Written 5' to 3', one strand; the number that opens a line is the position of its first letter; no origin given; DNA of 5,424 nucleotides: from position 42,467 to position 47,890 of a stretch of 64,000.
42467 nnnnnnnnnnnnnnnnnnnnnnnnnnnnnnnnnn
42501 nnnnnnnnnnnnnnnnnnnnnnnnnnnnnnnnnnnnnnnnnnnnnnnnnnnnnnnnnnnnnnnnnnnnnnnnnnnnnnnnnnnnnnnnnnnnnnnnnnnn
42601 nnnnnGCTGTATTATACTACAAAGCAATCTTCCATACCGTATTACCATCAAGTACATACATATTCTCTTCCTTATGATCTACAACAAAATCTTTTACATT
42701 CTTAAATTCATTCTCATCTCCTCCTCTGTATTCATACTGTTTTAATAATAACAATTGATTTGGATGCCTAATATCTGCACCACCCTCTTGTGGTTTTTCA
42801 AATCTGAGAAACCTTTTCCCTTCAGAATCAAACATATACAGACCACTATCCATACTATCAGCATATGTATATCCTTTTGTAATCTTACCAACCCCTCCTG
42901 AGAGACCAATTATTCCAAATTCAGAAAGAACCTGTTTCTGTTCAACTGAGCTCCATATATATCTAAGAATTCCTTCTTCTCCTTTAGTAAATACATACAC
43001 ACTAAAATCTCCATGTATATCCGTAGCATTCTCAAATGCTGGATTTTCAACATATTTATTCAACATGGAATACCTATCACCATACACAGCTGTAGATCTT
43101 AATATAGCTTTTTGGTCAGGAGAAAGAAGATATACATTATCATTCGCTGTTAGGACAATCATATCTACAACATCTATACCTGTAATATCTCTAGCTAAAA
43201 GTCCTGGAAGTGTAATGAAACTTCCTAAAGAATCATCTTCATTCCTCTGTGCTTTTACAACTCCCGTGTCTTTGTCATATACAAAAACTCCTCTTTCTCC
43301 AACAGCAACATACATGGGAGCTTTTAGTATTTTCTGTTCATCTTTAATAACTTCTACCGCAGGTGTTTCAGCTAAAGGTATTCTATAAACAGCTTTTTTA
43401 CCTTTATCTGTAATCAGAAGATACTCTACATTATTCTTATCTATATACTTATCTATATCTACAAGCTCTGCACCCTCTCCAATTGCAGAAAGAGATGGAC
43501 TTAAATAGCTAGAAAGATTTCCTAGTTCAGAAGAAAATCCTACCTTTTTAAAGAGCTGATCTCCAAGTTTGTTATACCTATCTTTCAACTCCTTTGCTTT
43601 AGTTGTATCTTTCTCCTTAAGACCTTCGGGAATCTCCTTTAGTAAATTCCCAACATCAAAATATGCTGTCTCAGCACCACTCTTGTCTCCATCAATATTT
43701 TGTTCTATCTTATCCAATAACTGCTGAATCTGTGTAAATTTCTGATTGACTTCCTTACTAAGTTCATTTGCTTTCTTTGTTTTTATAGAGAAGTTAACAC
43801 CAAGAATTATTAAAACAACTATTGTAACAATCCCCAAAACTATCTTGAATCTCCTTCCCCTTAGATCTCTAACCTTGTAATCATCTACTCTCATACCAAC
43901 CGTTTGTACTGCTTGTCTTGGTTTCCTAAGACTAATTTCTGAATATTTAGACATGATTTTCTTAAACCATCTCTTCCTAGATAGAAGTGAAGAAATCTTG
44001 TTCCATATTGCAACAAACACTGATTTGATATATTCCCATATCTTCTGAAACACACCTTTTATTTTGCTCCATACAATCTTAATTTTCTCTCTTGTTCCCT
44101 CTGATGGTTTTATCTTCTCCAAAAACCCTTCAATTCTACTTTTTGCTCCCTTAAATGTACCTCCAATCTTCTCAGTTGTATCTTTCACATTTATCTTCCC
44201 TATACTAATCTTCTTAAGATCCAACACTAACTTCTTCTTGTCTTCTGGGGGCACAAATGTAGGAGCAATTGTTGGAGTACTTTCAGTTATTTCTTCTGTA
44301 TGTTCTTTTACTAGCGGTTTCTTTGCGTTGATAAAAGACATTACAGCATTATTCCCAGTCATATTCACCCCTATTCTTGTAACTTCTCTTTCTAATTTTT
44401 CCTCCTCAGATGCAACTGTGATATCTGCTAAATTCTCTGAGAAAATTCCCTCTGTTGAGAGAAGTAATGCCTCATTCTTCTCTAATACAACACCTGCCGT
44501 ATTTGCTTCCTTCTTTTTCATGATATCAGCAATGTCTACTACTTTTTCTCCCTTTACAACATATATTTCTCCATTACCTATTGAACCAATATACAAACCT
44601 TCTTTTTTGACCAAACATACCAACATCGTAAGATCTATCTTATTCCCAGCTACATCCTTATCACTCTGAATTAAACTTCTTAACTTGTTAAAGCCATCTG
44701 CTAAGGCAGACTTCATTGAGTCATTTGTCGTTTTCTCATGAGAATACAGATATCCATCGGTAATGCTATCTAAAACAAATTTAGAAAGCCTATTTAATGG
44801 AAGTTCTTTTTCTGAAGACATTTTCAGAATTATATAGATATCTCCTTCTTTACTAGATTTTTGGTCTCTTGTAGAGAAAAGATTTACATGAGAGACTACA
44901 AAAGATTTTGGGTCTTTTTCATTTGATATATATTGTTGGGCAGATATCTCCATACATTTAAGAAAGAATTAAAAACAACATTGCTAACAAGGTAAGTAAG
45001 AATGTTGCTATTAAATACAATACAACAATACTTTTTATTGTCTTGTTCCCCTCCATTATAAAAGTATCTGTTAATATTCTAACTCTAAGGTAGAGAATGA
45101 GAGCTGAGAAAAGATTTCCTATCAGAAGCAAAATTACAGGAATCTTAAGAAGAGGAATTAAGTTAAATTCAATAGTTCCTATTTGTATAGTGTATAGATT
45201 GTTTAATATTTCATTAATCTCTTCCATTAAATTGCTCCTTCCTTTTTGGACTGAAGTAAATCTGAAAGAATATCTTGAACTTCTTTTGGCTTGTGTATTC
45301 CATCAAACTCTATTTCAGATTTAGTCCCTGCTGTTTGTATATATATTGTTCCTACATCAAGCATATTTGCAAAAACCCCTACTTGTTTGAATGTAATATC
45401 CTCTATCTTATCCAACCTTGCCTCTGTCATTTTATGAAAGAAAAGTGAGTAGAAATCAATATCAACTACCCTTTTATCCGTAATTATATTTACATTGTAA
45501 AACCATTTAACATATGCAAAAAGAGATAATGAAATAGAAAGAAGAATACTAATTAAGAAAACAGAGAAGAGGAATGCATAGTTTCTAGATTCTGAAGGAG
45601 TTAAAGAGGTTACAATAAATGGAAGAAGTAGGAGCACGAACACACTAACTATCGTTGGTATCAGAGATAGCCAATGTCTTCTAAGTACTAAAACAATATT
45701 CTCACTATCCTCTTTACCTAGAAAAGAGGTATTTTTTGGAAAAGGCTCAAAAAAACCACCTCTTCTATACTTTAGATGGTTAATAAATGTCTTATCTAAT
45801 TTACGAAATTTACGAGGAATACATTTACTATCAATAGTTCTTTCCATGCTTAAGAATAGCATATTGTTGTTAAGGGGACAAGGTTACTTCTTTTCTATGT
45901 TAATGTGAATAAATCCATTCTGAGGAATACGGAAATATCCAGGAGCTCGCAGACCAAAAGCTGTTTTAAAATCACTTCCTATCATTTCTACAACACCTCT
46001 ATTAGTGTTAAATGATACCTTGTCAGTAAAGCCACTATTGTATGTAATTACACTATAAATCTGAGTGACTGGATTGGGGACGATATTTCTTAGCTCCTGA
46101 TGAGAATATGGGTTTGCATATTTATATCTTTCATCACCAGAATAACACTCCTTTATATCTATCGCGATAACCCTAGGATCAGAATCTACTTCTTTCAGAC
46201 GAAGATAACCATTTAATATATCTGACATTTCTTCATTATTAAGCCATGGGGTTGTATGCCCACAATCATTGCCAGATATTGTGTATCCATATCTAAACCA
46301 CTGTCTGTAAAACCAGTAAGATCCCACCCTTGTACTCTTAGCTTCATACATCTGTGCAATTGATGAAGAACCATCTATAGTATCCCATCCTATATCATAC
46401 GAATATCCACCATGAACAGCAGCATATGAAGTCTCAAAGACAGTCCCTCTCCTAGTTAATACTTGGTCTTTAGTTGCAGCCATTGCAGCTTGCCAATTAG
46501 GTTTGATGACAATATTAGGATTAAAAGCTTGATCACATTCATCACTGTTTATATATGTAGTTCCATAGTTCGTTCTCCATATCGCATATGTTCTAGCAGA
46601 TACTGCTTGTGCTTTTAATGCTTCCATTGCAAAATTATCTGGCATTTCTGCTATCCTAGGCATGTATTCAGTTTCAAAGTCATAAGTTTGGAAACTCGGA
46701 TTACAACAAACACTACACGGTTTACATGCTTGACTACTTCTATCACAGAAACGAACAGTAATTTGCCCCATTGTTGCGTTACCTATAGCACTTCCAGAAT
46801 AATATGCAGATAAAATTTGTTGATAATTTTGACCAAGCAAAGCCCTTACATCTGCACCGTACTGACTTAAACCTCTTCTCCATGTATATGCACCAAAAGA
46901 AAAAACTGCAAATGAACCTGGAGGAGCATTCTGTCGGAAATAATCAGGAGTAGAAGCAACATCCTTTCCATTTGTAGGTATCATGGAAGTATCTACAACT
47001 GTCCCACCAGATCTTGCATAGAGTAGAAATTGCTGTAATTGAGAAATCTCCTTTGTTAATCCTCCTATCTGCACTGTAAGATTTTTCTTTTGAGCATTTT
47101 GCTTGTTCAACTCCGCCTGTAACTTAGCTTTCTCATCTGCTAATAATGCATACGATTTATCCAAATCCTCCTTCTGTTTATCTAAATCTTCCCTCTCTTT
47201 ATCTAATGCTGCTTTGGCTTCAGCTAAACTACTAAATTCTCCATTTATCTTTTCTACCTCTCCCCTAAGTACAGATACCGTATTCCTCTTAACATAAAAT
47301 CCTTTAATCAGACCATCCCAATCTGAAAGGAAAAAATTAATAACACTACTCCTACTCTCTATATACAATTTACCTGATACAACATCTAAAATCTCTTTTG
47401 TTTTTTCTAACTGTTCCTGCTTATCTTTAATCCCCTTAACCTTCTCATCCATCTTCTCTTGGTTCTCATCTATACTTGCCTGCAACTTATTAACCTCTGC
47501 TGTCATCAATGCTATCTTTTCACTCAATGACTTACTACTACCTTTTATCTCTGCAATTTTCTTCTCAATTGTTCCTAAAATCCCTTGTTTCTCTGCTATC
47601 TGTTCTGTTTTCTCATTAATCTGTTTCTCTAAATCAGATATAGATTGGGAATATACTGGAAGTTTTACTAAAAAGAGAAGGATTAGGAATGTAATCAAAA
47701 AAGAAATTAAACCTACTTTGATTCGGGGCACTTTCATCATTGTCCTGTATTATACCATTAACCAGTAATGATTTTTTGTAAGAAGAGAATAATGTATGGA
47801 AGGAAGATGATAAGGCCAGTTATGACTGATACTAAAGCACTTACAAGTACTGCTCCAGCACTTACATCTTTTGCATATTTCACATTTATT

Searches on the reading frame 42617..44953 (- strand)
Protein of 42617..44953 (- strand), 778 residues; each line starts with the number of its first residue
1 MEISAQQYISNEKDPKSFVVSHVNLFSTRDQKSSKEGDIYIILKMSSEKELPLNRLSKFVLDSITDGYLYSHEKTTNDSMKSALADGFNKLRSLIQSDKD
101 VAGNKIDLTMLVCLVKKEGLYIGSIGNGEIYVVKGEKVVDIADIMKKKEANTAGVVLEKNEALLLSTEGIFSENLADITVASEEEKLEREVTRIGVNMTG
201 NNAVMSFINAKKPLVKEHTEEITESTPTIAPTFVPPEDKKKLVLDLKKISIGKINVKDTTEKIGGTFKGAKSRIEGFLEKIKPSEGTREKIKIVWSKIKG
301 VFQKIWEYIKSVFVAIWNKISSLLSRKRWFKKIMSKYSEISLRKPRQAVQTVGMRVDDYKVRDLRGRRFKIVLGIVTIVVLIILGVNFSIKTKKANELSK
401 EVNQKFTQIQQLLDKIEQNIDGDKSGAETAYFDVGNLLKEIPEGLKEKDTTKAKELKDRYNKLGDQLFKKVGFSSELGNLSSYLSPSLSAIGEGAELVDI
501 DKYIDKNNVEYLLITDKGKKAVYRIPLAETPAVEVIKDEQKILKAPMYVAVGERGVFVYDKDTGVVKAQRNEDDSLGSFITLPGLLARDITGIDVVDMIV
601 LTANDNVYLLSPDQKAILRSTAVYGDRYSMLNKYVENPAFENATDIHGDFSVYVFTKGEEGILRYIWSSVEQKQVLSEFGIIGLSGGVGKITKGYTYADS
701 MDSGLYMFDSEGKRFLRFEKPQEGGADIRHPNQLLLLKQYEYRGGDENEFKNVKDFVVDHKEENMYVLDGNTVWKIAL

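Call 8: search_protein_families(library=pfam, proteins=[window:42617-44953:-], max_evalue=0.001)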
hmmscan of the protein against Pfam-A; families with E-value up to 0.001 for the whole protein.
window:42617-44953:- (778 aa): 0 families

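Call 14: search_protein_families(library=ncbifam, proteins=[window:42617-44953:-], max_evalue=0.01)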
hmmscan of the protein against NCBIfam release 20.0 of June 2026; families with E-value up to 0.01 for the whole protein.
window:42617-44953:- (778 aa): 0 families

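Call 60: find_related_loci(query=window:42617-44953:-, collection=metagenome_contigs, flank=10000)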
Query window:42617-44953:- (778 aa) in metagenome_contigs; peptide patterns used: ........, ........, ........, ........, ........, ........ (x = any residue, [..] = any of these).
152 stretches matched a pattern; 13 encode a relative of the query (tblastn E <= 1e-3); 13 distinct loci.
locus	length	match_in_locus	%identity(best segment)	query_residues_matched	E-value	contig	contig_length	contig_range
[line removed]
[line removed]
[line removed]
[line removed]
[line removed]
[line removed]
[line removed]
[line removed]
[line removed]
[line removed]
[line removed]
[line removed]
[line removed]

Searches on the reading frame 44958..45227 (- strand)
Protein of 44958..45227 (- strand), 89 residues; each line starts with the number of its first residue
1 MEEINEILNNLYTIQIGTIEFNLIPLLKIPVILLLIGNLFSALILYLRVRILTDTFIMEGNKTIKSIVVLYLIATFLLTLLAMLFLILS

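Call 50: search_protein_families(library=pfam, proteins=[window:44958-45227:-], max_evalue=0.01)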
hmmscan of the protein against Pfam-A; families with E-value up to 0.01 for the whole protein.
window:44958-45227:- (89 aa): 1 family
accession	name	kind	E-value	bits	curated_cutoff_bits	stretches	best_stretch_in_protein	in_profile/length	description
PF18901.5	DUF5657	-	8.9e-07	29.4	25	1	26-86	1-61/61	Family of unknown function (DUF5657)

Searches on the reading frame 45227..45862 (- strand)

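Call 8: search_protein_families(library=pfam, proteins=[window:45227-45862:-], max_evalue=0.001)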
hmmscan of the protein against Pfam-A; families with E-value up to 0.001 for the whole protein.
window:45227-45862:- (211 aa): 1 family
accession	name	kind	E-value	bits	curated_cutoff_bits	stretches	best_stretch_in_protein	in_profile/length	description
PF03703.20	bPH_2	-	3.7e-05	24.3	22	1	138-198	17-77/78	Bacterial PH domain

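Call 14: search_protein_families(library=ncbifam, proteins=[window:45227-45862:-], max_evalue=0.01)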
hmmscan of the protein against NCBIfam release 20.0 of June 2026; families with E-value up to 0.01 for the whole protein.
window:45227-45862:- (211 aa): 0 families

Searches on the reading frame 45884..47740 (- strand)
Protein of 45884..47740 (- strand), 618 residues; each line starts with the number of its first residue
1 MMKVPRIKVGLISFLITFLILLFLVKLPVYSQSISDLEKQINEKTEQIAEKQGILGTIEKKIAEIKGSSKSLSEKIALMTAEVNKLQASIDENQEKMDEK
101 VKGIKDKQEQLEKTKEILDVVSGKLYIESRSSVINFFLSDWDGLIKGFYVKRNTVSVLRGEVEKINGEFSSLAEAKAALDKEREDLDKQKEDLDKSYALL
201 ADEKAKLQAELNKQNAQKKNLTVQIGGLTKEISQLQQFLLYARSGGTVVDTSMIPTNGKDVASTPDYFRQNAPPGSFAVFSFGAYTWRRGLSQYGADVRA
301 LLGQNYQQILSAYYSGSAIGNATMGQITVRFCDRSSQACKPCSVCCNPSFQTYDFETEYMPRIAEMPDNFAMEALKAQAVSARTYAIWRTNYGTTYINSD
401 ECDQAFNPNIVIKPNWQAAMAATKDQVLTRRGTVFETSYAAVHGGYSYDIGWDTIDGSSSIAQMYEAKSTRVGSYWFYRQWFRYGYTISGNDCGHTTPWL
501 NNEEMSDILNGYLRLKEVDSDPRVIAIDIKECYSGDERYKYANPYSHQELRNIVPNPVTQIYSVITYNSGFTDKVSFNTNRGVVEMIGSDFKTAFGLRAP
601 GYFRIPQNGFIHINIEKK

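Call 8: search_protein_families(library=pfam, proteins=[window:45884-47740:-], max_evalue=0.001)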
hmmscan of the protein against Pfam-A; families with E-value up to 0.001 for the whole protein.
window:45884-47740:- (618 aa): 9 families
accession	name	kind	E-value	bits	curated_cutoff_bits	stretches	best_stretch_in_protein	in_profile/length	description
PF08486.15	SpoIID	-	8.5e-12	46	23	1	364-429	23-96/97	Stage II sporulation protein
PF14362.11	DUF4407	-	2.4e-06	27.5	31.3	0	32-114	134-231/297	Domain of unknown function (DUF4407)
PF11932.13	DUF3450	-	2.8e-05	24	32.6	0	161-237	17-93/241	Protein of unknown function (DUF3450)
PF05859.17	Mis12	-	4.3e-05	23.8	25.7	1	36-114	137-211/231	Mis12 protein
PF08614.16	ATG16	-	8.1e-05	23.3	33.7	0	153-222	109-178/200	Autophagy protein 16 (ATG16)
PF14662.11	KASH_CCD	-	8.1e-05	23.1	43.3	1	156-238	63-145/191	Coiled-coil region of CCDC155 or KASH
PF24423.1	OVT1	-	0.00063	20.5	30.9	0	128-196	18-86/100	Major antigen, helical domain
PF13166.12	AAA_13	-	0.0008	18.6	36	0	31-216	278-458/713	AAA domain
PF17675.6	APG6_N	-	0.00086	20.2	45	0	159-240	45-126/132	Apg6 coiled-coil region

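Call 14: search_protein_families(library=ncbifam, proteins=[window:45884-47740:-], max_evalue=0.01)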
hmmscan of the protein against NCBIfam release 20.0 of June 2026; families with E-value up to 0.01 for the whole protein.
window:45884-47740:- (618 aa): 19 families
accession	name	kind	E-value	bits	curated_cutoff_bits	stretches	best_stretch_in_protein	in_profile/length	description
TIGR02669.1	SpoIID_LytB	domain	1.3e-23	84.3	83.3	2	364-447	18-104/270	SpoIID/LytB domain-containing protein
TIGR02870.1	spore_II_D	equivalog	1.1e-12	47.8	234.75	2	364-413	84-129/338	stage II sporulation protein D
TIGR02168.1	SMC_prok_B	equivalog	8.8e-11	40.3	567.35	1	29-237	264-470/1181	chromosome segregation protein SMC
TIGR02169.1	SMC_prok_A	equivalog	3e-10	38.5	729.4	1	32-237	696-897/1165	chromosome segregation protein SMC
TIGR04211.1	SH3_and_anchor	equivalog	4.8e-07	29.6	65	2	26-116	60-156/198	TIGR04211 family SH3 domain-containing protein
NF047515.1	SpiroCoCo_C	equivalog_domain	9.8e-07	28.2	125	1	32-122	69-158/313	SpiroCoCo family coiled-coil protein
NF038350.1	taxis_HmpF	equivalog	2.5e-06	26.2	200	2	161-238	125-202/553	pilus motility taxis protein HmpF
NF006543.0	PRK09039.1-2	equivalog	3.6e-06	27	305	1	15-116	30-159/350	peptidoglycan -binding protein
NF045487.1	ASRP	equivalog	4.4e-06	25.6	300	1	32-237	197-397/593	archaea-specific SMC-related protein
NF053563.1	Rkd4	equivalog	4.4e-06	25.1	860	1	32-237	168-364/747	arcadin-4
TIGR04523.1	Mplasa_alph_rch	subfamily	4.6e-05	21.5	270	1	30-116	178-260/745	helix-rich protein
NF003034.1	PRK03918.1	equivalog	8.2e-05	20.8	700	1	38-237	223-419/878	DNA double-strand break repair ATPase Rad50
NF045780.1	TrlF_fam_ATP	equivalog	9.3e-05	21.3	350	1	33-237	457-672/944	TrlF family AAA-like ATPase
NF043058.1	T4SS_LegC2C7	subfamily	0.0007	18.7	350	0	4-122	56-180/348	LegC2/C7 family Dot/Icm T4SS effector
TIGR04320.1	Surf_Exclu_PgrA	domain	0.0015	17.9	70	1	31-121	255-348/360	SEC10/PgrA surface exclusion domain-containing protein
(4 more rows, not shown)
